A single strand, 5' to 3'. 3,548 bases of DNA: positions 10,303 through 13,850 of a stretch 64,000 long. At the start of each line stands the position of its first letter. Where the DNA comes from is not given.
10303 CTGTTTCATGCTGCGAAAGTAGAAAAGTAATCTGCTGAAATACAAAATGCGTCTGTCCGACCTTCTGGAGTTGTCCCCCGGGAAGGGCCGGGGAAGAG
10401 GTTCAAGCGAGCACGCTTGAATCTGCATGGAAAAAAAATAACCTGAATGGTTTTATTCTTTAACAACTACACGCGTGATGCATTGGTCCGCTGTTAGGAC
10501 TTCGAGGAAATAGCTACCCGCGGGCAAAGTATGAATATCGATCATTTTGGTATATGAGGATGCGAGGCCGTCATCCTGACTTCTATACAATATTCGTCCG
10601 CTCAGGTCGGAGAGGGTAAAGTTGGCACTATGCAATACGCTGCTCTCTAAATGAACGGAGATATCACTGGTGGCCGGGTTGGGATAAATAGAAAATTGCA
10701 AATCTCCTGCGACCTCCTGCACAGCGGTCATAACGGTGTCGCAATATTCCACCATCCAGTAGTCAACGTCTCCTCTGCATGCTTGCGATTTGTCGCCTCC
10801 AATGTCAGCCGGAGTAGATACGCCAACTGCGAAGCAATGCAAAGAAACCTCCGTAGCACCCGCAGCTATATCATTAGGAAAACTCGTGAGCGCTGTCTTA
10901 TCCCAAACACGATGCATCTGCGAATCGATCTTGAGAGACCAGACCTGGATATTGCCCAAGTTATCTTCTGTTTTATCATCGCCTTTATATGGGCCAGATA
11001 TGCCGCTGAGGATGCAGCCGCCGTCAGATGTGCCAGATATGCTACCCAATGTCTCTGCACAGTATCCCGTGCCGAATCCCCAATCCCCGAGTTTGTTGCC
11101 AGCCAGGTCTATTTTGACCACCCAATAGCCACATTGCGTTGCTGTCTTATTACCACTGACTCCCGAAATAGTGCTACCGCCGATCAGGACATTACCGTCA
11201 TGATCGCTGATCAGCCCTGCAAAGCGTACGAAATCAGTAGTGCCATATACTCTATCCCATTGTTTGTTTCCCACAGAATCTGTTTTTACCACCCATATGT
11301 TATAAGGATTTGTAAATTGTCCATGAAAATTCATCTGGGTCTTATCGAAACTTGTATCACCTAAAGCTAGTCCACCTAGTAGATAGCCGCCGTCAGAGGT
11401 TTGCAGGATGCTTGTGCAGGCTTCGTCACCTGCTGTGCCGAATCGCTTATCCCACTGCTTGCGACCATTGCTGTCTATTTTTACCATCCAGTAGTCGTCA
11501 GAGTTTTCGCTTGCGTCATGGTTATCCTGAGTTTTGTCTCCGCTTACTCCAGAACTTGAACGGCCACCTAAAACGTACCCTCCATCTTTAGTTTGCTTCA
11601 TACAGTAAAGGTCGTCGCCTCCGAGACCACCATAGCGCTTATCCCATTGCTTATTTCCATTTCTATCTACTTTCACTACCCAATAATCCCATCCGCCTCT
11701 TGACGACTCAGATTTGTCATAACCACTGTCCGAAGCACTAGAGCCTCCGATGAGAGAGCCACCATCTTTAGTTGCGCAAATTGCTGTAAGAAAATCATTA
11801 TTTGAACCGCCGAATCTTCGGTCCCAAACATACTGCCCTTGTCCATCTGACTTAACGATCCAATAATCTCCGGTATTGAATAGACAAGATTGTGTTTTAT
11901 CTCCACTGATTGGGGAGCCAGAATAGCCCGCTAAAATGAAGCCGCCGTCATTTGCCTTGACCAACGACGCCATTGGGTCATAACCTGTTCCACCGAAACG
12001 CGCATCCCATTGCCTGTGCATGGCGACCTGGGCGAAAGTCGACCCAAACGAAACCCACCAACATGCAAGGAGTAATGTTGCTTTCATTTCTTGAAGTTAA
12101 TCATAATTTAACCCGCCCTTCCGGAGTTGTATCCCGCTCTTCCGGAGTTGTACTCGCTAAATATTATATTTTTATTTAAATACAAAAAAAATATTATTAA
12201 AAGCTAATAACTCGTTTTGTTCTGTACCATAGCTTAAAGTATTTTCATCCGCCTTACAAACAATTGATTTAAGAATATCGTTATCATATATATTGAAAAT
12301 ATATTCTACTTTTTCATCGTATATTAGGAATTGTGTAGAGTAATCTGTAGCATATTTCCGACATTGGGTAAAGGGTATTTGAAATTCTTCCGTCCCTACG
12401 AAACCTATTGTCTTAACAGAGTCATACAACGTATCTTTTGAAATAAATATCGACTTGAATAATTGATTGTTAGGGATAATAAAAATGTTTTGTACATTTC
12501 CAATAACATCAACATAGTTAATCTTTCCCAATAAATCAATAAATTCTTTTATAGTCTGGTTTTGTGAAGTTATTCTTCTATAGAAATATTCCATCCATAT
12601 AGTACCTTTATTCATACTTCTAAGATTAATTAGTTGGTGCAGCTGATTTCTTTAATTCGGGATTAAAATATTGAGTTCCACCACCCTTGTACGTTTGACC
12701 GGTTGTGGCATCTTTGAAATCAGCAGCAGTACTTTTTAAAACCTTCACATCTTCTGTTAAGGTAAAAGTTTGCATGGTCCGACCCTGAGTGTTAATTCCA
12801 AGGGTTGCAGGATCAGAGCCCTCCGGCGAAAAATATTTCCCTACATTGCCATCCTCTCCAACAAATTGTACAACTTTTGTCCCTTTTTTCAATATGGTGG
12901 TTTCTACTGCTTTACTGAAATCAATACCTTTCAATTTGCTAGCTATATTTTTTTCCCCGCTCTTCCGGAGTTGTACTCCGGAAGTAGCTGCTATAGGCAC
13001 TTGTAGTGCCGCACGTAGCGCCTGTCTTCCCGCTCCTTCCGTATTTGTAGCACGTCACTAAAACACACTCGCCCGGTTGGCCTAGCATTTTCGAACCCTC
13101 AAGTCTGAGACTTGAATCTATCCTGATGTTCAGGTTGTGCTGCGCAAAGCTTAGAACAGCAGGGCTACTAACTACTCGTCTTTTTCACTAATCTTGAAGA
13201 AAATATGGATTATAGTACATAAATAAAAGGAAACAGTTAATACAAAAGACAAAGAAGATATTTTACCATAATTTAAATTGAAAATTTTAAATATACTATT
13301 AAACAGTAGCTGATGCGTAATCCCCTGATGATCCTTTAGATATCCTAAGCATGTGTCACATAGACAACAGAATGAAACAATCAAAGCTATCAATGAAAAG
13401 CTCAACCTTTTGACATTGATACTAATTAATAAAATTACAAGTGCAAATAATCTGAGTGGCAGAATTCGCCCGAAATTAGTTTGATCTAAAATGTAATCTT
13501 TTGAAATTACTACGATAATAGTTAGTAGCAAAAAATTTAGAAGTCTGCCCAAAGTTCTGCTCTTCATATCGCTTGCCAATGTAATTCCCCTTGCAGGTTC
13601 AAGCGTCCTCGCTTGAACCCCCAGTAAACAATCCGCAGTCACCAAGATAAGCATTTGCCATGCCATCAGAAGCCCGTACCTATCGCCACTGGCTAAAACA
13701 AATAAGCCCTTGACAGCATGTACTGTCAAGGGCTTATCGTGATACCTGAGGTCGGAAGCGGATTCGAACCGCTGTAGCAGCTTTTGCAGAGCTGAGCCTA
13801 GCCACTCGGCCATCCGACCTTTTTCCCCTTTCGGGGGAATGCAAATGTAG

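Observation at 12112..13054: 800-bp toxin/immunity-like cassette bracketed by a perfect 23-bp direct repeat inside a hairpin repeat element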

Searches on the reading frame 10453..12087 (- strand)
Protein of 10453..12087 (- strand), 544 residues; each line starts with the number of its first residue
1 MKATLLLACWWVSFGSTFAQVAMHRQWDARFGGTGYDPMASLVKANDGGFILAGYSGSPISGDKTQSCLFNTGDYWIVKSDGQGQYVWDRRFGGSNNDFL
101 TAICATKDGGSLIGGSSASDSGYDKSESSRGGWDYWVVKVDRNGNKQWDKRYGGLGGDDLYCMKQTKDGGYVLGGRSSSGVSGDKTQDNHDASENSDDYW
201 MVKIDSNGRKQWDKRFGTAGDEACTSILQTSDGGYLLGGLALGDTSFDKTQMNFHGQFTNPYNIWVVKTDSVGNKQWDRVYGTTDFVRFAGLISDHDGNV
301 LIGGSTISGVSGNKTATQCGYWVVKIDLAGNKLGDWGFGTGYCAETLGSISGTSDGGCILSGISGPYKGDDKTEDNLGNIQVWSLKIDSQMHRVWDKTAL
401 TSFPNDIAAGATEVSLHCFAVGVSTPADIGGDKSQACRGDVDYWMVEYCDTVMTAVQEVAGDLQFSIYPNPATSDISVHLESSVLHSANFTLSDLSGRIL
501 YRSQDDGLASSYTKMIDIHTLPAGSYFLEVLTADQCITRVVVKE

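Call 7: search_protein_families(library=pfam, proteins=[window:10453-12087:-], max_evalue=1)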
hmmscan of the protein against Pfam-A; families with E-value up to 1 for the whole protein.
window:10453-12087:- (544 aa): 1 family
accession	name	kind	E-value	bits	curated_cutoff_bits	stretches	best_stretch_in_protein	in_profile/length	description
PF18962.6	Por_Secre_tail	-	1.8e-10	41.4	27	1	467-540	1-73/75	Secretion system C-terminal sorting domain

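Call 19: find_encoding_contigs(protein=window:10453-12087:-, flank=6000, max_places=10)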
Protein window:10453-12087:- (544 aa): 3 contigs read that carry it; 2 places shown.
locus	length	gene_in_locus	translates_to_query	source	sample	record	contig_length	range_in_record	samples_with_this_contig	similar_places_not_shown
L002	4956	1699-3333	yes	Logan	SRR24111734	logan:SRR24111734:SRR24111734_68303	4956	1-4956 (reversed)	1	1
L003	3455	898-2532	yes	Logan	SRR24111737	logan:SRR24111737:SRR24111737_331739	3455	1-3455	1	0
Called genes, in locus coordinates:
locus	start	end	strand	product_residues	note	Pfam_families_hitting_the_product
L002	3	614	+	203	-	?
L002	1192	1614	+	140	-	-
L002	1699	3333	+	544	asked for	PF18962:Por_Secre_tail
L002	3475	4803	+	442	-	PF00072:Response_reg, PF00158:Sigma54_activat, PF14532:Sigma54_activ_2, PF07724:AAA_2, PF07728:AAA_5, PF00004:AAA (weak), PF25601:AAA_lid_14, PF02954:HTH_8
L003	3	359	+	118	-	?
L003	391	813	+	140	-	-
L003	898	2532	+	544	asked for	PF18962:Por_Secre_tail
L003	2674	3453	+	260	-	?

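Call 57: search_protein_families(library=ncbifam, proteins=[window:10453-12087:-], max_evalue=0.1)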
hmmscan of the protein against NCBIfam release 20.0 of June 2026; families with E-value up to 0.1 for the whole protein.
window:10453-12087:- (544 aa): 3 families
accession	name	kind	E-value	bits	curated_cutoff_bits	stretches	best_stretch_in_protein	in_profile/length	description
NF047494.1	Lepto_SBBP_lipo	equivalog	1e-12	47.5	400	3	249-332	147-232/466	SBBP repeat beta-propeller lipoprotein, LipL53 family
TIGR04183.1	Por_Secre_tail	domain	3.1e-09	36.7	23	1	467-543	1-71/72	T9SS type A sorting domain-containing protein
NF038113.1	T9SSA_dep_M36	equivalog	1.5e-07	30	885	1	442-542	770-867/869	T9SS-dependent M36 family metallopeptidase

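Call 64: find_homologous_proteins(query=window:10453-12087:-, max_evalue=1e-30)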
Query window:10453-12087:- (544 aa): 5748 proteins with E <= 1e-30 among 8000 candidates; the best 120 are listed.
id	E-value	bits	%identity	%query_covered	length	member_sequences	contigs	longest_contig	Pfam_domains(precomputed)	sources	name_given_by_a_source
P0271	0.0e+0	1205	100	96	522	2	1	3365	PF18962.8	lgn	-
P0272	9.4e-210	716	36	97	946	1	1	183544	PF26094.1,PF18962.8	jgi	jgi:hypothetical protein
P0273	1.2e-199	683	35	93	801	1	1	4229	PF18962.8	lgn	-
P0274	6.5e-195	667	36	89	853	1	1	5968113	-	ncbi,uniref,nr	ncbi:hypothetical protein HUW51_17365 [Adhaeribacter swui]|uniref:T9SS C-terminal target domain-cont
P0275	7.9e-191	654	32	98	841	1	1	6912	PF18962.8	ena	-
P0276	1.3e-190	653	56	100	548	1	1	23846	PF18962.8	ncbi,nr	ncbi:MAG: hypothetical protein JWO03_1503 [Bacteroidetes bacterium]|nr:hypothetical protein [Bactero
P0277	1.3e-189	650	34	94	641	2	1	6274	PF24170.3,PF18962.8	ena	-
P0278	4.9e-173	595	42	96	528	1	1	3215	PF18962.8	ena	-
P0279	1.6e-172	593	50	100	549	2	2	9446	PF18962.8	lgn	-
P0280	2.4e-172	593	39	97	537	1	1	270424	PF18962.8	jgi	jgi:hypothetical protein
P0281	5.1e-172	592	52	100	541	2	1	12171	PF18962.8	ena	-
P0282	6.3e-170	585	51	93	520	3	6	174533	PF18962.8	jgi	jgi:hypothetical protein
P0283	1.3e-169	584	51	97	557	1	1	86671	PF18962.8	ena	-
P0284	1.4e-168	580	50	100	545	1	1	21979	PF18962.8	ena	-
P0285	6.5e-168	578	36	95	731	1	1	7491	PF18120.8,PF18962.8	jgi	jgi:hypothetical protein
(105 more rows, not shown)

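Call 65: find_encoding_contigs(protein=P0276, flank=10000, max_places=3)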
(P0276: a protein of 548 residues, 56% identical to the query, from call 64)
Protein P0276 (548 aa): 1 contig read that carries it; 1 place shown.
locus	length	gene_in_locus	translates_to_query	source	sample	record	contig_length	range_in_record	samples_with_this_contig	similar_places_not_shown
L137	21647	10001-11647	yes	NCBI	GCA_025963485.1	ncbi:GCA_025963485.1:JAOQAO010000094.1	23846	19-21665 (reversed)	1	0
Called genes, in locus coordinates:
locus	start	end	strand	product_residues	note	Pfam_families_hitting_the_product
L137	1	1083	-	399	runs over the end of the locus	PF00155:Aminotran_1_2, PF00266:Aminotran_5 (faint), PF01053:Cys_Met_Meta_PP (weak)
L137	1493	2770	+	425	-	PF00589:Phage_integrase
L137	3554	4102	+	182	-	-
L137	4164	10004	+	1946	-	PF19406:PKD_5 (weak), PF18962:Por_Secre_tail (faint)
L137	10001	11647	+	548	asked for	PF18962:Por_Secre_tail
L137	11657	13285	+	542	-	PF18962:Por_Secre_tail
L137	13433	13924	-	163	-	-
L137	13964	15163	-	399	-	PF13310:Virulence_RhuM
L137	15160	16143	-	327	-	PF12762:DDE_Tnp_IS1595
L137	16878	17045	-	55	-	-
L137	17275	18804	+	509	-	PF17164:DUF5122, PF18962:Por_Secre_tail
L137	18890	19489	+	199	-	-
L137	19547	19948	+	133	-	-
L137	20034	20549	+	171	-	-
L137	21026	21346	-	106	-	PF18962:Por_Secre_tail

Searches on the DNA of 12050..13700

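Call 74: search_rna_families(source=window, start=12050, end=13700, threshold=evalue, max_evalue=1)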
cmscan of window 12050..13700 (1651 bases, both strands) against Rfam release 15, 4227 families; matches with E-value up to 1: 0.
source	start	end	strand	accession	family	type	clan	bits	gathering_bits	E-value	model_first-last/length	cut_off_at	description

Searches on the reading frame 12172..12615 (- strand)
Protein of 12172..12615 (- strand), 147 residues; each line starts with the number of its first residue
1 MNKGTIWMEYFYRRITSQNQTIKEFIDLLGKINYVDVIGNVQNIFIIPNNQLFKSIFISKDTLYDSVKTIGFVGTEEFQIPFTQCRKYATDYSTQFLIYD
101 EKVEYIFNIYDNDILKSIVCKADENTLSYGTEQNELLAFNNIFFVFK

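Call 7: search_protein_families(library=pfam, proteins=[window:12172-12615:-], max_evalue=1)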
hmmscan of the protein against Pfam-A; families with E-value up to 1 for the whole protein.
window:12172-12615:- (147 aa): 0 families

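Call 18: find_encoding_contigs(protein=window:12172-12615:-, flank=10000, max_places=10)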
Protein window:12172-12615:- (147 aa): 1 contig read that carries it; 1 place shown.
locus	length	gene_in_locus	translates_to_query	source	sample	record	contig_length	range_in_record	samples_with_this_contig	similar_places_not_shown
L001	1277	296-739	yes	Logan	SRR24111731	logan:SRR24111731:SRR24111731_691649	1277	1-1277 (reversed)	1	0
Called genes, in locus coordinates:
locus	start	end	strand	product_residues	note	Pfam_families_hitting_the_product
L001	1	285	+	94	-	?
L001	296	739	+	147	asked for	-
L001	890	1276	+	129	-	?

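Call 57: search_protein_families(library=ncbifam, proteins=[window:12172-12615:-], max_evalue=0.1)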
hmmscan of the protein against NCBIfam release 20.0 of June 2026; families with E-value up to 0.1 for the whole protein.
window:12172-12615:- (147 aa): 0 families

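Call 58: search_protein_families(library=padloc, proteins=[window:12172-12615:-], max_evalue=0.1)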
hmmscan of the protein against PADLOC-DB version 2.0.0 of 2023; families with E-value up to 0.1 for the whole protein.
window:12172-12615:- (147 aa): 0 families

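Call 68: list_cluster_members(proteins=[window:12172-12615:-, window:12172-12594:-, window:12626-13000:-, window:48832-49386:+])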
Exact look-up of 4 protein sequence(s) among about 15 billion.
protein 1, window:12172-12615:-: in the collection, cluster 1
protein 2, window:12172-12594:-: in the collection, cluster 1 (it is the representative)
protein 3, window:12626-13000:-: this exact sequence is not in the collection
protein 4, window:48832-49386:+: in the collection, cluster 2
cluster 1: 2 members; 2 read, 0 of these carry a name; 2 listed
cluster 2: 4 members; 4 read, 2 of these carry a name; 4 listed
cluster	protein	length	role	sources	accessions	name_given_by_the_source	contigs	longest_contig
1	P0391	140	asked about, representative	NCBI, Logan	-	-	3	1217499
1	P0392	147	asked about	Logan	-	-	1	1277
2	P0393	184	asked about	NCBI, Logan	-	-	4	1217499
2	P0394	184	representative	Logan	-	-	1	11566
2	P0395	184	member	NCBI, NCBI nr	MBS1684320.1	MAG: transposase [Bacteroidetes bacterium] | transposase [Bacteroidota bacterium]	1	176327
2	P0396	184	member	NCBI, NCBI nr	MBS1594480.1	MAG: transposase [Bacteroidetes bacterium] | transposase [Bacteroidota bacterium]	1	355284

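Call 69: find_encoding_contigs(protein=P0396, flank=3000, max_places=2)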
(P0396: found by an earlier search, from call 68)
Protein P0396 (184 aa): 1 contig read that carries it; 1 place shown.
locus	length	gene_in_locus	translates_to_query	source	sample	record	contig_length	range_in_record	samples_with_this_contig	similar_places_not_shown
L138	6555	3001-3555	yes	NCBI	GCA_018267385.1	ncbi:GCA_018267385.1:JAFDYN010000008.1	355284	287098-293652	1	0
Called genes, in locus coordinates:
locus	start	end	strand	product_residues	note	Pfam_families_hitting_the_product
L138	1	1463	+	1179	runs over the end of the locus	PF02463:SMC_N, PF13175:AAA_15, PF28019:HmpF (weak), PF06470:SMC_hinge, PF13304:AAA_21 (weak), PF02463:SMC_N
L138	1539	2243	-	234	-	PF00515:TPR_1 (faint)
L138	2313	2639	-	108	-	-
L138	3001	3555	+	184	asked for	PF01797:Y1_Tnp (weak)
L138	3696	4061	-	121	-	-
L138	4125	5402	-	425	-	PF01566:Nramp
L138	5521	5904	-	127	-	-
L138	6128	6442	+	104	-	PF00076:RRM_1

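Call 83: search_dna_similar(query=window:12172-12615:-, collection=plasmids, mode=protein, max_evalue=0.001)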
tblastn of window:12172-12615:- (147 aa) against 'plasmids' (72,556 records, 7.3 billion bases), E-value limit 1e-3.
No match.

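Call 85: predict_structure(protein=window:12172-12615:-)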
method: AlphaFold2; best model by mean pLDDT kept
length: 147 residues; sequences in the alignment: 1
mean_pLDDT: 41.4   pTM: 0.37
mean pLDDT of the five models: 41.4, 36.1, 32.2, 30.1, 29.0
residues with pLDDT >= 90: 0; 70-90: 0; 50-70: 33; < 50: 114
segments of 3 or more residues with pLDDT < 50: 1-19, 30-45, 47-49, 63-65, 77-147
pLDDT, mean of each block of 10 residues (from residue 1): 40 48 52 43 46 52 50 49 45 41 36 32 31 25 26
secondary structure, 60 per line:
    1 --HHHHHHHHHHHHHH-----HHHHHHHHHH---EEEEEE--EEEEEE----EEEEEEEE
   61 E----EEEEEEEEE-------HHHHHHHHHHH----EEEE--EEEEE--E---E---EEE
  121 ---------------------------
elements in order: H3-16 H22-31 E35-40 E43-48 E53-61 E66-74 H82-92 E97-100 E103-107 E118-120
